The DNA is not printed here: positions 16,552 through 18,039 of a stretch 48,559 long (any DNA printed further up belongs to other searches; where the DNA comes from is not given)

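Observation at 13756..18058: Ferredoxin, archaeal-type GGR, CTP-dependent polyprenol kinase, GtrB/DPM1-like GT2 and eukaryote-type UGPase as one tight module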

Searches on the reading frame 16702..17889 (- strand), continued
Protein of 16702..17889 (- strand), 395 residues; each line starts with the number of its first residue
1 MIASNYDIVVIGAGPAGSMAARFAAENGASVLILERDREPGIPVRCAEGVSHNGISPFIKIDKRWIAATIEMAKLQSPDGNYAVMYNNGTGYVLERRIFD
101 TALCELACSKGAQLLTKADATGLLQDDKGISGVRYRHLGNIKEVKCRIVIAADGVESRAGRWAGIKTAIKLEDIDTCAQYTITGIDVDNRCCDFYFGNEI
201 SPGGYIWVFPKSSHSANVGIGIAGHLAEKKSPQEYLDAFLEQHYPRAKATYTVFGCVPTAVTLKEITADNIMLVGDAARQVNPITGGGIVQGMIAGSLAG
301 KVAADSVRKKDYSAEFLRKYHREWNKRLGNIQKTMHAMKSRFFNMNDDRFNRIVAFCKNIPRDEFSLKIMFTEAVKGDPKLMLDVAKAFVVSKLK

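Call 37: search_solved_structures(query=window:16702-17889:-, max_evalue=0.00001, show_alignments=2)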
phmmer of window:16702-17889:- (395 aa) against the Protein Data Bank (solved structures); distinct sequences matched with E-value up to 0.00001: 20.
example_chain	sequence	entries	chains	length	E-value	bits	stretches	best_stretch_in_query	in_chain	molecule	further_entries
3oz2_A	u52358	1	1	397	6.9e-73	249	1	5-358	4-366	Digeranylgeranylglycerophospholipid reductase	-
4opl_A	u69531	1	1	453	3.5e-26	95.2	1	5-351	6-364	Conserved Archaeal protein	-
4opt_A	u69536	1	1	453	4.7e-26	94.8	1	5-340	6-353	Conserved Archaeal protein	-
3atq_A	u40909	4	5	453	2.2e-25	92.6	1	5-351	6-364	Conserved Archaeal protein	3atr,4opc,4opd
4opg_A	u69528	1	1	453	3e-25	92.1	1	5-340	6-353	Conserved Archaeal protein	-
4opi_A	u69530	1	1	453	1.5e-24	89.8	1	5-351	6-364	Conserved Archaeal protein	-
4opu_A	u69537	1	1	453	2.3e-24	89.2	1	5-351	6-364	Conserved Archaeal protein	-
8zop_A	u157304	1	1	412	7.9e-15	57.9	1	5-42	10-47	Halogenase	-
3nix_A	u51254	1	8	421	2.7e-13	52.8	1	5-312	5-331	Flavoprotein/dehydrogenase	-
3e1t_A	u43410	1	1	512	4.6e-10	42.2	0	89-354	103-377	Halogenase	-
5bul_A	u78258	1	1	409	5.6e-10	41.9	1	4-326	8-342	flavin-dependent halogenase triple mutant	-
7koe_C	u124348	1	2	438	6.1e-10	41.8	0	5-42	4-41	Electron transfer flavoprotein-quinone oxidoreductase FixC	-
5bva_A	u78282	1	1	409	1.9e-09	40.2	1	4-326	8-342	flavin-dependent halogenase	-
7fco_A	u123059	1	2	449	5.4e-09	38.6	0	259-330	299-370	ChlB4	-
5dbj_E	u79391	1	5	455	6e-09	38.5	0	262-321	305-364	FADH2-dependent halogenase PltA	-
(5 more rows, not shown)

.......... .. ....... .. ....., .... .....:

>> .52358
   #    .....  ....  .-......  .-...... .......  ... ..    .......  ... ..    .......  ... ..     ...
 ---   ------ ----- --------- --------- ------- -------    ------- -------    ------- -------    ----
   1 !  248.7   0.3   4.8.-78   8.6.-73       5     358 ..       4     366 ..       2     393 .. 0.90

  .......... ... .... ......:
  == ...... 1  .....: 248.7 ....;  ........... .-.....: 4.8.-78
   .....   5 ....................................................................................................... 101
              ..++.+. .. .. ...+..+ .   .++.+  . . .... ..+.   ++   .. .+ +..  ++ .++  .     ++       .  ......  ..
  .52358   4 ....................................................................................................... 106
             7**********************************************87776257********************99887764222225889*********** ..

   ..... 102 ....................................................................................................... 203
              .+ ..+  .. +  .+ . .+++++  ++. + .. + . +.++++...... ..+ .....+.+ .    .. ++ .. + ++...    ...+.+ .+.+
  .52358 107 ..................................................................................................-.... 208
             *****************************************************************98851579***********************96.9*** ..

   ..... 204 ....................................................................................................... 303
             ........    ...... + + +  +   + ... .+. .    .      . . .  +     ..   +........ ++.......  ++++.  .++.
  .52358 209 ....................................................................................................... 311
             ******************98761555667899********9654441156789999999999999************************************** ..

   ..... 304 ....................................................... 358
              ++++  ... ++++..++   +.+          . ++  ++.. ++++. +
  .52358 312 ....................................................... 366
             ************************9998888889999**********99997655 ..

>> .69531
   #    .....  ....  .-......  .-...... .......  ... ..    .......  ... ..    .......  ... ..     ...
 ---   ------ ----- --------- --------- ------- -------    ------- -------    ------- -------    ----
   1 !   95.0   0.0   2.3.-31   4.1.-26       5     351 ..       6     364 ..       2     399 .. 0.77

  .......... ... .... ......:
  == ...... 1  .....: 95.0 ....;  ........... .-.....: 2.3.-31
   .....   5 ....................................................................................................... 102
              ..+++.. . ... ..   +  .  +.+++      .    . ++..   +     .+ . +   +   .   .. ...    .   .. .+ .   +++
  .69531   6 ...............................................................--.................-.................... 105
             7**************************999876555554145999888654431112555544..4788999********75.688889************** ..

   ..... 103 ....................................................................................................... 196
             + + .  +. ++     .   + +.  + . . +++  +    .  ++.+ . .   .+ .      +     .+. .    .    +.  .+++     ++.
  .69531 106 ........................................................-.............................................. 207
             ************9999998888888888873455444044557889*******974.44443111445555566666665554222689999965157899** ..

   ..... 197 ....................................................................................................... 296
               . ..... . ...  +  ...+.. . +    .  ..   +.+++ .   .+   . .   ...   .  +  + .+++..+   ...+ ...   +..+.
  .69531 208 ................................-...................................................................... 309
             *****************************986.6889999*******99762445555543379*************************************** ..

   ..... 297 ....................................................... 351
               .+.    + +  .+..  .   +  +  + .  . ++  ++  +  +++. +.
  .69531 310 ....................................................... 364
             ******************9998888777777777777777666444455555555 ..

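Call 48: search_protein_representatives(protein=window:16702-17889:-)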
Query: 395 residues. Proteins with E-value up to 0.001 (for the whole library): 14827; up to 1e-10: 6078; up to 1e-30: 773. The best 150 are listed.
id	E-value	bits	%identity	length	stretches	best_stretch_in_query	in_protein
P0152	4.7e-170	582.0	65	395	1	5-395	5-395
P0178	3.0e-159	546.5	59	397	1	2-394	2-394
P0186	4.0e-130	450.6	70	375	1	1-276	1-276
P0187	4.1e-109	381.4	46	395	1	4-395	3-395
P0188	2.5e-103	362.4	41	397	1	6-392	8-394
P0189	6.6e-103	361.0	43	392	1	2-389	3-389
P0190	3.5e-101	355.3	43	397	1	5-390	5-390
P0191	4.6e-101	354.9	43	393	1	5-389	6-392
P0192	6.4e-100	351.2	43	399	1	4-390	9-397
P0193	1.8e-98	346.4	42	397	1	4-388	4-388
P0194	2.3e-98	346.0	42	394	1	4-390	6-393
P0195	7.4e-98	344.4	44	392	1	4-380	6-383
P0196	1.7e-95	336.6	44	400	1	5-361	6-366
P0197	3.5e-94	332.3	39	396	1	6-389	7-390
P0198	6.1e-94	331.5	42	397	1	4-390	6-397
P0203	4.9e-89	315.3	42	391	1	4-389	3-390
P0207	1.3e-87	310.7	42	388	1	5-359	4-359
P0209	1.3e-86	307.3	41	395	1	5-390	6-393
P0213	1.5e-85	303.9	37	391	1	2-389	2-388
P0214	4.0e-85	302.5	40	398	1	5-391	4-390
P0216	1.6e-83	297.2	38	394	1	4-389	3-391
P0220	1.1e-80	287.8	40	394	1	1-389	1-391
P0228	9.5e-78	278.2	38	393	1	1-388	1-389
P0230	2.7e-77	276.7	36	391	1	4-392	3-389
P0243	1.5e-74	267.6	36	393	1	5-383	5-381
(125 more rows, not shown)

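Call 49: list_cluster_members(proteins=[P0187, P0188, P0189, P0190, P0191, P0192, P0193, P0194, P0195, P0196])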
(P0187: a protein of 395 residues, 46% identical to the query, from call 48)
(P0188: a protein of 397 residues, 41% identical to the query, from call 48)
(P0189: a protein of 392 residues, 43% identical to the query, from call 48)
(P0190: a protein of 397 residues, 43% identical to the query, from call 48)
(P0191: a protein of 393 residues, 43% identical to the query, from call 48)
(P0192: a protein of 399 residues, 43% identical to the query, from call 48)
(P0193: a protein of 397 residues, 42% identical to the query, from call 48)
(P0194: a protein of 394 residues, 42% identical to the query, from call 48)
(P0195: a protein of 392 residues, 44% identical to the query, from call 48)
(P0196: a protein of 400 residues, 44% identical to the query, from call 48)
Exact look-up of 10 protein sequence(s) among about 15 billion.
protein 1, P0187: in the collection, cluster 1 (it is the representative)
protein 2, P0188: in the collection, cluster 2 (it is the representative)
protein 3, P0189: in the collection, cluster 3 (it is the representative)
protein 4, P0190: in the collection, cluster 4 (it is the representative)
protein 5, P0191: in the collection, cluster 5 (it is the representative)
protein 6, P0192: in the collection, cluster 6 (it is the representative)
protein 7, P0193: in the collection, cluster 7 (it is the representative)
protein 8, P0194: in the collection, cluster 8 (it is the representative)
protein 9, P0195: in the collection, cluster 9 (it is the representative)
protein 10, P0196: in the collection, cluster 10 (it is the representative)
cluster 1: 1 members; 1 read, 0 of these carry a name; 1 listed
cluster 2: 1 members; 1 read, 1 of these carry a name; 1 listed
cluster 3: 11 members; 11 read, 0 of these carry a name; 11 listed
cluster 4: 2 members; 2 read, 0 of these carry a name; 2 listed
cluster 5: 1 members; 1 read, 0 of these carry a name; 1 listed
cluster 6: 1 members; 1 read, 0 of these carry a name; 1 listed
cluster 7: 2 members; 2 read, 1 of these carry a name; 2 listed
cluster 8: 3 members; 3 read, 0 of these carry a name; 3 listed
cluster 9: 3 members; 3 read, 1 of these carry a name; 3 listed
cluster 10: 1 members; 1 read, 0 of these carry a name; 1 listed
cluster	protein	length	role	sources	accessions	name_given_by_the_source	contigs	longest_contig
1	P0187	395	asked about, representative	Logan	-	-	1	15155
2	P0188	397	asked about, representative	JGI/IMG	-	digeranylgeranylglycerophospholipid reductase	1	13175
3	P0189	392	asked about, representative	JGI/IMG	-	-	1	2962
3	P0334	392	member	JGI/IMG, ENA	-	-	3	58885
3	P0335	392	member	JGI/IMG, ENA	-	-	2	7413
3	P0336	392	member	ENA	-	-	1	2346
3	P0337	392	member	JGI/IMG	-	-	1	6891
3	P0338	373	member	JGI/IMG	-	-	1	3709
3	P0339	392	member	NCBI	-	-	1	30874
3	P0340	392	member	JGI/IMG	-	-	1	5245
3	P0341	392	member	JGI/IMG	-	-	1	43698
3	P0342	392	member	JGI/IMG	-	-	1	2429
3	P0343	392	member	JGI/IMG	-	-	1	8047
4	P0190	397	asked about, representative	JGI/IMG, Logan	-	-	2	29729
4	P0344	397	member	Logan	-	-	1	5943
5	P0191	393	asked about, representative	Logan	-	-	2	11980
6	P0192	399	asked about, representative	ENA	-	-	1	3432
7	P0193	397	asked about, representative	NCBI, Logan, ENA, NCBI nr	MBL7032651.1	MAG: NAD(P)/FAD-dependent oxidoreductase [Candidatus Delongbacteria bacterium] | NAD(P)/FAD-dependent oxidoreductase [Candidatus Delongbacteria bacterium]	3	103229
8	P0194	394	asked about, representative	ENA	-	-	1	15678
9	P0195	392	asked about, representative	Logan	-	-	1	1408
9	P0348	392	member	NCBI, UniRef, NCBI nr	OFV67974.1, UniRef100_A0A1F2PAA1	MAG: geranylgeranyl reductase family protein [Candidatus Syntrophoarchaeum caldarius] | Digeranylgeranylglycerophospholipid reductase n=1 Tax=Candidatus Syntropharchaeum ...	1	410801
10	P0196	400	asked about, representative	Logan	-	-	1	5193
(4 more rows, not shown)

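Call 50: find_encoding_contigs(protein=P0193, flank=6000, max_places=1)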
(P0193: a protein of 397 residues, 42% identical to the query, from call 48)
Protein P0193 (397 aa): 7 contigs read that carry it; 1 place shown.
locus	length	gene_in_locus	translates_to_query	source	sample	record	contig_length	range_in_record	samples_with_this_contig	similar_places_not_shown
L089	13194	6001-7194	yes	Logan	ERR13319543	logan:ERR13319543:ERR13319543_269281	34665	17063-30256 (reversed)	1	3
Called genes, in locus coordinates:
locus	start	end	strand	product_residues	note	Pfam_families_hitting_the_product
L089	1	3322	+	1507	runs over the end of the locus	PF01364:Peptidase_C25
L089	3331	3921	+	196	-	-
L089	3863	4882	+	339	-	PF08331:QueG_DUF1730, PF00037:Fer4 (faint), PF13484:Fer4_16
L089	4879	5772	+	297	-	PF01040:UbiA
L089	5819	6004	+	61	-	PF00037:Fer4 (weak), PF13237:Fer4_10, PF14697:Fer4_21, PF12838:Fer4_7, PF13187:Fer4_9 (weak), PF12797:Fer4_2 (weak), PF00037:Fer4 (weak), PF12837:Fer4_6 (weak), +1 more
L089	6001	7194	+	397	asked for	PF01494:FAD_binding_3, PF04820:Trp_halogenase (faint), PF07992:Pyr_redox_2 (faint), PF12831:FAD_oxidored (weak), PF01266:DAO, PF22578:GGR_cat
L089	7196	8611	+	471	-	PF01406:tRNA-synt_1e, PF01921:tRNA-synt_1f (faint), PF09334:tRNA-synt_1g (weak), PF09190:DALR_2, PF23493:CysS_C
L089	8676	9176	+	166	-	PF13302:Acetyltransf_3, PF13420:Acetyltransf_4, PF00583:Acetyltransf_1, PF13508:Acetyltransf_7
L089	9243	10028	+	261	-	-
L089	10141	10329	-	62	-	PF00830:Ribosomal_L28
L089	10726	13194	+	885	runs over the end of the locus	-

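Call 51: find_encoding_contigs(protein=P0348, flank=6000, max_places=1)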
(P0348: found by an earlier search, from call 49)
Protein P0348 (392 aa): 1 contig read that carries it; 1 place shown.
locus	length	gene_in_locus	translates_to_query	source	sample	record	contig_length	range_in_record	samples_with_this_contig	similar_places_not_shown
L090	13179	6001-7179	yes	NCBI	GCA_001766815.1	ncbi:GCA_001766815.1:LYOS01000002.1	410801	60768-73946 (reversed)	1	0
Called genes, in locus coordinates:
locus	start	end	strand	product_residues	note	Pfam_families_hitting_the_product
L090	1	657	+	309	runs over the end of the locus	-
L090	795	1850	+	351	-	PF01208:URO-D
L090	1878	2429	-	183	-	PF02348:CTP_transf_3 (weak), PF12804:NTP_transf_3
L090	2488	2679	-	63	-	PF07853:DUF1648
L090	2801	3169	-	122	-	-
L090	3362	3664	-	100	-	-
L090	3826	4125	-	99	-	-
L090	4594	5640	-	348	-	-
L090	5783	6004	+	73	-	PF13237:Fer4_10 (weak), PF00037:Fer4 (weak), PF14697:Fer4_21, PF12838:Fer4_7, PF13187:Fer4_9 (weak), PF00037:Fer4, PF12797:Fer4_2 (weak), PF12837:Fer4_6 (weak), +2 more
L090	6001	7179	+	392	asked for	PF00890:FAD_binding_2 (weak), PF01266:DAO (faint), PF01494:FAD_binding_3, PF03486:HI0933_like (weak), PF07992:Pyr_redox_2 (weak), PF12831:FAD_oxidored, PF13450:NAD_binding_8 (weak), PF22578:GGR_cat, +1 more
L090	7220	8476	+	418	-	PF00368:HMG-CoA_red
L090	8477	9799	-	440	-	PF00493:MCM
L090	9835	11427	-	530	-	PF00118:Cpn60_TCP1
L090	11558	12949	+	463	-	PF13646:HEAT_2 (weak)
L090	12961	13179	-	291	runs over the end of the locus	PF00005:ABC_tran, PF13304:AAA_21 (faint), PF13732:DrrA1-3_C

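Call 53: search_protein_families(library=ncbifam, proteins=[L089:4879-5772:+, L089:3331-3921:+], max_evalue=0.001)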
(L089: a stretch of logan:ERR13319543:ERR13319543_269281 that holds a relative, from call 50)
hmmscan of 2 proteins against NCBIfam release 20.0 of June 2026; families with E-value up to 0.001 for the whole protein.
L089:4879-5772:+ (297 aa): 16 families
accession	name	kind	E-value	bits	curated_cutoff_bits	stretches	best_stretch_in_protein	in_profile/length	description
NF009523.0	PRK12884.1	equivalog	1.3e-13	50.8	269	1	19-214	17-215/279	prenyltransferase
NF009525.0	PRK12887.1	equivalog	7.4e-12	45.2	226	1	35-226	49-256/310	homogentisate phytyltransferase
TIGR01476.1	chlor_syn_BchG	subfamily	2.7e-11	43.5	212.3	1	28-211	30-218/283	(bacterio)chlorophyll synthase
NF009516.0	PRK12875.1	equivalog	4.5e-10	39.1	205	1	42-221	58-243/292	prenyltransferase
NF009521.0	PRK12882.1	equivalog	1.3e-09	37.7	296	1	25-208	28-212/280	geranylgeranylglycerol-phosphate geranylgeranyltransferase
NF005742.0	PRK07566.1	equivalog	4.6e-09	35.8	313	1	40-213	70-249/315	chlorophyll synthase ChlG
NF035940.1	prenyl_rel_EboC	equivalog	1e-07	31.7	250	1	13-276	5-277/292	UbiA-like protein EboC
TIGR01475.1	ubiA_other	subfamily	4.7e-07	29.5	180.8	1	27-222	27-226/282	UbiA-like polyprenyltransferase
NF009058.0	PRK12392.1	subfamily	1.2e-06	27.9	494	1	32-222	47-251/333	bacteriochlorophyll c synthase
NF004749.0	PRK06080.1-1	equivalog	2e-06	27.2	277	0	164-214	194-244/311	1,4-dihydroxy-2-naphthoate polyprenyltransferase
TIGR02056.1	ChlG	equivalog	2.3e-05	24.1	436.45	1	37-199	55-228/306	chlorophyll synthase ChlG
NF009522.0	PRK12883.1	equivalog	5.2e-05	22.9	353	1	29-197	32-197/279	geranylgeranylglycerol-phosphate geranylgeranyltransferase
NF006088.0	PRK08238.1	equivalog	6.1e-05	21.8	351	1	33-129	224-318/482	UbiA family prenyltransferase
NF009609.0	PRK13106.1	equivalog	7.4e-05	22.3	349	1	34-242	47-265/301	prenyltransferase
NF004751.0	PRK06080.1-3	equivalog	0.00018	21.1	264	0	165-238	185-256/296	1,4-dihydroxy-2-naphthoate polyprenyltransferase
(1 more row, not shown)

L089:3331-3921:+ (196 aa): 1 family
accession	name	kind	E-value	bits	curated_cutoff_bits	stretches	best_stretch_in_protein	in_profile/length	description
TIGR02552.1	LcrH_SycD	equivalog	0.00015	21.5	104.8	1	27-87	19-79/136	SycD/LcrH family type III secretion system chaperone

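Call 61: find_encoding_contigs(protein=P0187, flank=6000, max_places=1)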
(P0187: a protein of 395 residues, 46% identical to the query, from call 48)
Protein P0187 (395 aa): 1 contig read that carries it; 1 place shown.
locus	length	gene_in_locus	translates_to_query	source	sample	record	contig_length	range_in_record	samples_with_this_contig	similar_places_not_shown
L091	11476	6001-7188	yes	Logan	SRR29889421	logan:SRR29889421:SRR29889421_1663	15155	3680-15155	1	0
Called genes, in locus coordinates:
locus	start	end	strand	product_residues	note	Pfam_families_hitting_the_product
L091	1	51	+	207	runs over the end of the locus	-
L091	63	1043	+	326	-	-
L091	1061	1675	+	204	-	-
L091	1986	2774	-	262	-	PF12686:DUF3800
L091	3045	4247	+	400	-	-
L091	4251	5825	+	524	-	PF01368:DHH, PF17768:RecJ_OB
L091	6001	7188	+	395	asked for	PF01266:DAO (weak), PF01494:FAD_binding_3, PF01946:Thi4 (weak), PF03486:HI0933_like (weak), PF07992:Pyr_redox_2, PF12831:FAD_oxidored (weak), PF13450:NAD_binding_8 (weak), PF22578:GGR_cat, +1 more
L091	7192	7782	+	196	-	-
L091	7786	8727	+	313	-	PF00535:Glycos_transf_2, PF10111:Glyco_tranf_2_2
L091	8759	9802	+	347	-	PF00022:Actin (faint), PF06723:MreB_Mbl, PF11104:PilM_2 (faint), PF00012:HSP70, PF14450:FtsA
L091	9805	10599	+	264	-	PF04085:MreC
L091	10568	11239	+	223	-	PF01996:F420_ligase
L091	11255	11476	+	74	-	?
